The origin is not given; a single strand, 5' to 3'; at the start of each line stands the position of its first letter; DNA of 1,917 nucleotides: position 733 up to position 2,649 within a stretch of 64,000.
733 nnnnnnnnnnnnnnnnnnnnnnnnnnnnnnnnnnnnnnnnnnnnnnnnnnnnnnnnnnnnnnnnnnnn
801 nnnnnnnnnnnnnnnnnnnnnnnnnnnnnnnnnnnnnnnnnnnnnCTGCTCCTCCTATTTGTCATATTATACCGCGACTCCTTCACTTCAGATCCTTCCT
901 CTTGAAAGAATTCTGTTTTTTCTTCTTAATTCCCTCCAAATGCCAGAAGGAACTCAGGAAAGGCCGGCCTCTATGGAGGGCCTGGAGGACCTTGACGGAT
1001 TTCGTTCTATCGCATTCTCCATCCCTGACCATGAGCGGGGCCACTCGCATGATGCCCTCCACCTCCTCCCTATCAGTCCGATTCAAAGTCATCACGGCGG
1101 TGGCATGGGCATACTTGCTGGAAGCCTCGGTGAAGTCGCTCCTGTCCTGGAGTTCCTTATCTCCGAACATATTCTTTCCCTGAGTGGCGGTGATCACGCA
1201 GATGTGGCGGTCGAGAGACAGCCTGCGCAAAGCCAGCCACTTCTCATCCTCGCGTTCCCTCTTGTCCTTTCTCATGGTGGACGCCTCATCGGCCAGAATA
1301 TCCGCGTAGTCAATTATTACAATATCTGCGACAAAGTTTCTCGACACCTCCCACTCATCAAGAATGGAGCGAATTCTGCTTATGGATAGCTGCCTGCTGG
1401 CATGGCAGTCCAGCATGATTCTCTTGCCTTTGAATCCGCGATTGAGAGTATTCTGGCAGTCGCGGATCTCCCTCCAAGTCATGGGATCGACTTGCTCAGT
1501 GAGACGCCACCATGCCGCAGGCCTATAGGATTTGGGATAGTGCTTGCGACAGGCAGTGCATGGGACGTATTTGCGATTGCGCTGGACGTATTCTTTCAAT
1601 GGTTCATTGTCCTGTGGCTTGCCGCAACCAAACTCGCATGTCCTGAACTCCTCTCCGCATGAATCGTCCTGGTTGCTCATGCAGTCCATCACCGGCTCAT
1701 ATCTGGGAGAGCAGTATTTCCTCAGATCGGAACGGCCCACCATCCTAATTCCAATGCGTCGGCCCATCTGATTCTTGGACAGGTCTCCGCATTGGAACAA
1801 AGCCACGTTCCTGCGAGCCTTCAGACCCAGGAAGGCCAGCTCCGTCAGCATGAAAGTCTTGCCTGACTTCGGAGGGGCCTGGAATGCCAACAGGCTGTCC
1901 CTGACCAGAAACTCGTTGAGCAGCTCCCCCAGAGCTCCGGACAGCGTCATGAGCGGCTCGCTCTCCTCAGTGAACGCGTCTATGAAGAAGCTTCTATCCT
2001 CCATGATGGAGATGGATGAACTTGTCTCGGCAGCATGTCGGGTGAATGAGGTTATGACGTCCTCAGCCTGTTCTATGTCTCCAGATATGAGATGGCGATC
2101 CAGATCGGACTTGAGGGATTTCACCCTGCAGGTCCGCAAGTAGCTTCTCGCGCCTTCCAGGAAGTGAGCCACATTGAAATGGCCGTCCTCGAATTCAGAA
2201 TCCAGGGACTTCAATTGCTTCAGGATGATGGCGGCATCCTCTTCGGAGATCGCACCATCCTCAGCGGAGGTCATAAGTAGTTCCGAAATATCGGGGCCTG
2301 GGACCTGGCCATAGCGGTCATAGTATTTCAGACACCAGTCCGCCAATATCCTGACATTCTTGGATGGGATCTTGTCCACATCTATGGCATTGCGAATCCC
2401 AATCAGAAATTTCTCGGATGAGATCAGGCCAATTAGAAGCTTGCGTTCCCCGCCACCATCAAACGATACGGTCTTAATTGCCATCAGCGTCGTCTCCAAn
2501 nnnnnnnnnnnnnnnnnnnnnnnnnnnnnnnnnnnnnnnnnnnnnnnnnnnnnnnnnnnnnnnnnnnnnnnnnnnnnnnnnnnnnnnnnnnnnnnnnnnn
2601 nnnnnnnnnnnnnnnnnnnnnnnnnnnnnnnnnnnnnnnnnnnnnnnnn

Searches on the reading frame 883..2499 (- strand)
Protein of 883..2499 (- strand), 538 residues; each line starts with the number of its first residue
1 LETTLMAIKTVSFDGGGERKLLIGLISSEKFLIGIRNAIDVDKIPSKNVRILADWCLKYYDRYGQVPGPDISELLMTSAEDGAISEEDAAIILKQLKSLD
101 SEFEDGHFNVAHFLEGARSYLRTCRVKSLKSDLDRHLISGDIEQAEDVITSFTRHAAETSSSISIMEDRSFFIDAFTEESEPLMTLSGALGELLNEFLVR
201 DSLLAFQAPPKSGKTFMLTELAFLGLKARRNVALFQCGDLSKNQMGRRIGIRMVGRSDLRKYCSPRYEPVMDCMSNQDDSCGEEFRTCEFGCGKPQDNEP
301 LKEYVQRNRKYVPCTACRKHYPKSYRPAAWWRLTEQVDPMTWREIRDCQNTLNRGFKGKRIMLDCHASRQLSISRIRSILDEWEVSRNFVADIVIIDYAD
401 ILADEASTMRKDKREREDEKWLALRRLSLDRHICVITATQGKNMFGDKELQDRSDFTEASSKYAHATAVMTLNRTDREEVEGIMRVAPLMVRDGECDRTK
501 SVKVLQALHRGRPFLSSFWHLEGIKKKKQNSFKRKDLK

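Call 5: search_protein_families(library=pfam, proteins=[window:883-2499:-], max_evalue=0.1)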
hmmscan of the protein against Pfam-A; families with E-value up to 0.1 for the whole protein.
window:883-2499:- (538 aa): 1 family
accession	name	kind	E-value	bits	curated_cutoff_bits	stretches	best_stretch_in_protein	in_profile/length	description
PF13481.12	AAA_25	-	0.06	13.4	27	0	193-223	25-55/195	AAA domain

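Call 6: search_protein_families(library=phrogs, proteins=[window:883-2499:-], max_evalue=0.1)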
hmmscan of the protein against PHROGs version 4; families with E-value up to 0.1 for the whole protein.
window:883-2499:- (538 aa): 2 families
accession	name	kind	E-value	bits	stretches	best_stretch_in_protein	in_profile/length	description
phrog_19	-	DNA, RNA and nucleotide metabolism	3e-17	63.7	2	359-495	430-562/621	DnaB-like replicative helicase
phrog_243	-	DNA, RNA and nucleotide metabolism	1.1e-05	25.5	1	355-498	109-248/273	DnaB-like replicative helicase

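Call 15: find_related_loci(query=window:883-2499:-, collection=viral_contigs, flank=8000)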
Query window:883-2499:- (538 aa) in viral_contigs; peptide patterns used: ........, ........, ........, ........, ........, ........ (x = any residue, [..] = any of these).
9 stretches matched a pattern, but none encodes a relative of the query by tblastn (E <= 1e-3).

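Call 39: search_protein_families(library=ncbifam, proteins=[window:883-2499:-], max_evalue=1)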
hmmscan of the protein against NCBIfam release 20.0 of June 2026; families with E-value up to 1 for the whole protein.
window:883-2499:- (538 aa): 1 family
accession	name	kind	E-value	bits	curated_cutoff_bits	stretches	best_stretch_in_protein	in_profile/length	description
TIGR03600.1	phage_DnaB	exception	4e-05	22.8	498.65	1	118-253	104-246/421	phage replicative helicase, DnaB family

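Call 59: find_homologous_proteins(query=window:883-2499:-, max_evalue=0.00001)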
Query window:883-2499:- (538 aa): 99 proteins with E <= 0.00001 among 8000 candidates.
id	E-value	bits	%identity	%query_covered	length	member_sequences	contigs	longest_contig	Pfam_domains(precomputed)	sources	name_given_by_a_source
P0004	0.0e+0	1218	100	99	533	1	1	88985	-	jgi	-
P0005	6.8e-198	677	56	99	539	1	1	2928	-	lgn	-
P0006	1.6e-191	656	55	97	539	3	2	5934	-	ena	-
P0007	1.3e-96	342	36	94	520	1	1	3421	-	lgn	-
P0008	2.8e-95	338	35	95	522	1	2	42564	-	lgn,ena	-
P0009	2.8e-94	335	36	95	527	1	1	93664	-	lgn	-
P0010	3.0e-93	331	37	95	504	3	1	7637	-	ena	-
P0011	9.6e-93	330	36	95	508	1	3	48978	PF03796.22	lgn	-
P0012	4.3e-92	328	37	93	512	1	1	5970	-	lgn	-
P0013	1.7e-91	326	36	92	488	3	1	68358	-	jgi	-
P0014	2.0e-91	325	36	95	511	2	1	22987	-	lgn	-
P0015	4.1e-91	324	35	95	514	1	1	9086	-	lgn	-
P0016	4.7e-90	321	36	93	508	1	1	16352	-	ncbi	-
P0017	4.7e-89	318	36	93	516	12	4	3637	PF03796.22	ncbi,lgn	-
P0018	5.5e-89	317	34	95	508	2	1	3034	-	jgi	jgi:replicative DNA helicase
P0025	1.5e-86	309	34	97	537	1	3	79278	-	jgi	-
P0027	1.7e-85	306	34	93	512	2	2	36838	PF03796.22,PF13481.13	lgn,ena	-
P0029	5.8e-85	304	35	93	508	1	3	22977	PF03796.22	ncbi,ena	-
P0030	1.6e-83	299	35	93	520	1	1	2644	PF03796.22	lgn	-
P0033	2.2e-82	296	35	93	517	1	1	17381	PF03796.22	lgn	-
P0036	6.2e-81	291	34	93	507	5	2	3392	PF03796.22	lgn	-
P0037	3.5e-80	288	33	93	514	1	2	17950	PF03796.22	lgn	-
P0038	5.4e-80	288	34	93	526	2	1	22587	PF03796.22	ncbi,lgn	-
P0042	4.2e-78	281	34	96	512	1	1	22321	PF03796.22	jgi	jgi:hypothetical protein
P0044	1.3e-76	277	35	93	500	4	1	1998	PF03796.22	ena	-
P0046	3.1e-75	272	33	95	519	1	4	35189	PF03796.22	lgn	-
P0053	3.3e-72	262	33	93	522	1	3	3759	PF03796.22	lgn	-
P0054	4.2e-72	262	32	94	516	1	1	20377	PF03796.22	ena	-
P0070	8.0e-52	195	44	29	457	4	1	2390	PF03796.22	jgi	jgi:replicative DNA helicase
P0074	4.8e-50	189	31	93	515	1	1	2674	PF03796.22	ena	-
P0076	6.5e-50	188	29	94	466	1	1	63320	PF03796.22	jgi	-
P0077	4.8e-48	182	28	95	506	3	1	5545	PF03796.22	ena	-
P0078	6.9e-48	182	28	94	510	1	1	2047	PF03796.22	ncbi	-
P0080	6.0e-46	175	27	45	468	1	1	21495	PF03796.22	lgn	-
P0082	1.2e-44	171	29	44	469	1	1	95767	PF03796.22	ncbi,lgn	-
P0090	3.2e-40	156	28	93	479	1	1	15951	PF03796.22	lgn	-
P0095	2.5e-34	137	26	94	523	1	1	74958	PF03796.22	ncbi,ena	-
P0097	1.8e-24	104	34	27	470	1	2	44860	PF03796.22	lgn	-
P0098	1.1e-17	82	34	32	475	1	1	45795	PF03796.22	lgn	-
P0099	7.0e-16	76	20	83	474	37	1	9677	PF03796.22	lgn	-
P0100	1.4e-15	75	25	66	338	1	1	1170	PF03796.22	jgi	jgi:hypothetical protein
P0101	4.8e-15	73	26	63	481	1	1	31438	PF03796.22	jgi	jgi:hypothetical protein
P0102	1.4e-6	45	32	22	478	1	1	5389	PF03796.22,PF13481.13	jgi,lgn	-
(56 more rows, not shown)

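Call 60: find_encoding_contigs(protein=P0006, flank=6000, max_places=2)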
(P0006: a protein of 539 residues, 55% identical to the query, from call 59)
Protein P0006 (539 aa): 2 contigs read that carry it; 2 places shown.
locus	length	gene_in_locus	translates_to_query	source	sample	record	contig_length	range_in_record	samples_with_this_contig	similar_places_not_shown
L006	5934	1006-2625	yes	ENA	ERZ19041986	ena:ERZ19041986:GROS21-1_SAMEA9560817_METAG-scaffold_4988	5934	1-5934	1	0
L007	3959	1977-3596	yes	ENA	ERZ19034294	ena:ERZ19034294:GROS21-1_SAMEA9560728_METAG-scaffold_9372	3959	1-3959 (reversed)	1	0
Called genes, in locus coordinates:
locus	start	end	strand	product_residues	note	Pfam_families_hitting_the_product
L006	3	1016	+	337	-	?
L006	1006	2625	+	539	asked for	-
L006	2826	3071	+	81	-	PF01242:PTPS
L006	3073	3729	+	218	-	PF13353:Fer4_12 (faint), PF04055:Radical_SAM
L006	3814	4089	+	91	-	-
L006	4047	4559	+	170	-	-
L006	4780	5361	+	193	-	-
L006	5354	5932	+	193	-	?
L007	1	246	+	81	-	?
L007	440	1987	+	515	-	-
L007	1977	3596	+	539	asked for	-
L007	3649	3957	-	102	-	?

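Call 61: find_encoding_contigs(protein=P0005, flank=6000, max_places=2)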
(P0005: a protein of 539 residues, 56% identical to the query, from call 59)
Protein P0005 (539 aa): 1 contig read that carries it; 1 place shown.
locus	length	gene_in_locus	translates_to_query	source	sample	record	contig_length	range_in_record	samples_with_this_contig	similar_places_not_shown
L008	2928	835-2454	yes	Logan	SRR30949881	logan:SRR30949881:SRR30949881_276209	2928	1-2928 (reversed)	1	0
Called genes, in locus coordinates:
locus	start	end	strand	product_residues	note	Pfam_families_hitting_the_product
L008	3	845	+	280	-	?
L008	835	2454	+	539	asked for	-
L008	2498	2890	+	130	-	PF01242:PTPS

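Call 62: find_encoding_contigs(protein=P0009, flank=6000, max_places=1)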
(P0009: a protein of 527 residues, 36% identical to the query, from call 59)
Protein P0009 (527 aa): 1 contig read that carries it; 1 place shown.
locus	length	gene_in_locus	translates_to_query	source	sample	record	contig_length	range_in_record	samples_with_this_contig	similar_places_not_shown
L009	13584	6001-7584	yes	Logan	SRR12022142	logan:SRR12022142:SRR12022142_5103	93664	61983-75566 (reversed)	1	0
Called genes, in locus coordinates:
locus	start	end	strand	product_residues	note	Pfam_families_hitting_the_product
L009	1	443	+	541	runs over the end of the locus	PF00176:SNF2-rel_dom, PF04851:ResIII, PF00271:Helicase_C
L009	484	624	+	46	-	-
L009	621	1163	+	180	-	-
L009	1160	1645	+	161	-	-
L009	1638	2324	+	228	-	-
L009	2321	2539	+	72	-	-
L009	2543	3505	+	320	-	-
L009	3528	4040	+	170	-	-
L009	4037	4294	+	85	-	-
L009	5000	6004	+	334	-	-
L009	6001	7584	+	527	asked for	-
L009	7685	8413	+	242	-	-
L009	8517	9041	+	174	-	-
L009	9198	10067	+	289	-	-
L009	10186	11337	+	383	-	-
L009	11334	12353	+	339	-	-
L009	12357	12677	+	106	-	-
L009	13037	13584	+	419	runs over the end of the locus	PF03167:UDG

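Call 87: search_protein_families(library=pfam, proteins=[L007:440-850:+, L007:1061-1984:+], max_evalue=10)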
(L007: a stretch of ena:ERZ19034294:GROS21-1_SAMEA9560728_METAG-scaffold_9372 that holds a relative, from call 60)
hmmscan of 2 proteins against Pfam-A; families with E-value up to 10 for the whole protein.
L007:440-850:+ (137 aa): 1 family
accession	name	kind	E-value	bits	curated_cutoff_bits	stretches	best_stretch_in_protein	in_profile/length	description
PF23941.1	DUF7276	-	0.095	12.8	27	1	24-76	170-222/227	Domain of unknown function (DUF7276)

L007:1061-1984:+ (308 aa): 0 families

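Call 88: search_protein_families(library=phrogs, proteins=[L007:440-850:+, L007:1061-1984:+, L009:5000-6001:+], max_evalue=10)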
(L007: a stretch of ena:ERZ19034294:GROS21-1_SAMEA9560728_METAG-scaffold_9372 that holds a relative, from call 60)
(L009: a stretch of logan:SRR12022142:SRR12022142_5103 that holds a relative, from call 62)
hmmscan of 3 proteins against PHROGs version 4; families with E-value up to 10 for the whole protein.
L007:440-850:+ (137 aa): 0 families

L007:1061-1984:+ (308 aa): 2 families
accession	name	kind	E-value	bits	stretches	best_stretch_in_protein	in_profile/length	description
phrog_2302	-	moron, auxiliary metabolic gene and host takeover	0.22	11.4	1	12-71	288-345/381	phosphoadenosine phosphosulfate reductase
phrog_38562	-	unknown function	0.23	11.6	1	216-295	67-143/257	-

L009:5000-6001:+ (334 aa): 4 families
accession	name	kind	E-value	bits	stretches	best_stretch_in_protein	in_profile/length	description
phrog_678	-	DNA, RNA and nucleotide metabolism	0.012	16.2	1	77-187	94-196/346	replication initiation O-like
phrog_186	-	DNA, RNA and nucleotide metabolism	0.11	13.2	1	33-171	28-160/308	DnaD-like helicase loader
phrog_270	-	DNA, RNA and nucleotide metabolism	0.11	12.8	1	79-182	77-168/383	replication initiation protein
phrog_4221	-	DNA, RNA and nucleotide metabolism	0.2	11.9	1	74-150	50-134/325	replication initiation protein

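Call 89: find_encoding_contigs(protein=P0011, flank=3500, max_places=1)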
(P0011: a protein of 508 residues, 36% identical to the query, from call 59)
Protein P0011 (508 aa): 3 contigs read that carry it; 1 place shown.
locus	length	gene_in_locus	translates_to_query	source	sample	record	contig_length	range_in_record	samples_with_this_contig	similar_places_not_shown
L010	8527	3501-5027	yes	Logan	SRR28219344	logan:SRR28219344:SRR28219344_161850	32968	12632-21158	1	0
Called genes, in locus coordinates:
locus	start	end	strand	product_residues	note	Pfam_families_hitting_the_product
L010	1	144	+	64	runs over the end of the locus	-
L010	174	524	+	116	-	-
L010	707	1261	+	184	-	-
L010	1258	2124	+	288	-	PF13730:HTH_36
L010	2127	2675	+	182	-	PF01695:IstB_IS21, PF00308:Bac_DnaA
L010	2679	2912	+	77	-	-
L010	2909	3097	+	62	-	-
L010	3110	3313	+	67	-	-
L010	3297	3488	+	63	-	-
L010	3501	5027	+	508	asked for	PF03796:DnaB_C (faint)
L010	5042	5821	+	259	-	PF01555:N6_N4_Mtase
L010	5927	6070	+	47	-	-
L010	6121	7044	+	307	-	-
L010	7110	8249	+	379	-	PF00583:Acetyltransf_1 (weak)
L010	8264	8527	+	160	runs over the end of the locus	-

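Call 90: find_encoding_contigs(protein=P0013, flank=3500, max_places=1)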
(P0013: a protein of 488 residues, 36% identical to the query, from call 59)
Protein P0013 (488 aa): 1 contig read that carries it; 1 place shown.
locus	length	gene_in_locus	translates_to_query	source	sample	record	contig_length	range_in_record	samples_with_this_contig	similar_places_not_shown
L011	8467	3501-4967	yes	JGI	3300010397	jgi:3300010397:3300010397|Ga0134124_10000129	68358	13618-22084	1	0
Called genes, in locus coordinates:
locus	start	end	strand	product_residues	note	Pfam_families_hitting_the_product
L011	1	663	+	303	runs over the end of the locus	-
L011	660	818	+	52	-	-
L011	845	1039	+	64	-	-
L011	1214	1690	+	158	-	-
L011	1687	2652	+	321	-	-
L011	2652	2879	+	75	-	-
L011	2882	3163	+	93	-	-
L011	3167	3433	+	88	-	-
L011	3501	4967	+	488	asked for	-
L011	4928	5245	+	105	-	PF24043:DUF7352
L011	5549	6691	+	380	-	-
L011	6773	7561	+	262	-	PF01555:N6_N4_Mtase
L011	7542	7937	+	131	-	-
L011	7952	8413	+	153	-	-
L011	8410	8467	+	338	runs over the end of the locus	-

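Call 91: find_encoding_contigs(protein=P0025, flank=3500, max_places=1)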
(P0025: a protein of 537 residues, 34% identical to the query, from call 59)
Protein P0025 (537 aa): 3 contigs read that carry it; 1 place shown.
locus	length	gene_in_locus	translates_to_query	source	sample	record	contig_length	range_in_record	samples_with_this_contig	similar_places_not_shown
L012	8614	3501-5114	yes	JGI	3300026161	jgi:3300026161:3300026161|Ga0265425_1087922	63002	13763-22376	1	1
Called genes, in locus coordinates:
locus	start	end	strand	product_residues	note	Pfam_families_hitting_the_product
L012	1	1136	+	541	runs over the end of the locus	PF00176:SNF2-rel_dom, PF04851:ResIII, PF00271:Helicase_C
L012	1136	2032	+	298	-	-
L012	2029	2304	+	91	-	-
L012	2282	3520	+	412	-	-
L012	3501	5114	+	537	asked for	-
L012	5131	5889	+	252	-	PF01242:PTPS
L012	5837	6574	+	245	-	PF13353:Fer4_12 (weak), PF04055:Radical_SAM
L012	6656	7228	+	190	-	-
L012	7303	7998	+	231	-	PF06508:QueC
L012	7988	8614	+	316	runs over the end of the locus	PF01227:GTP_cyclohydroI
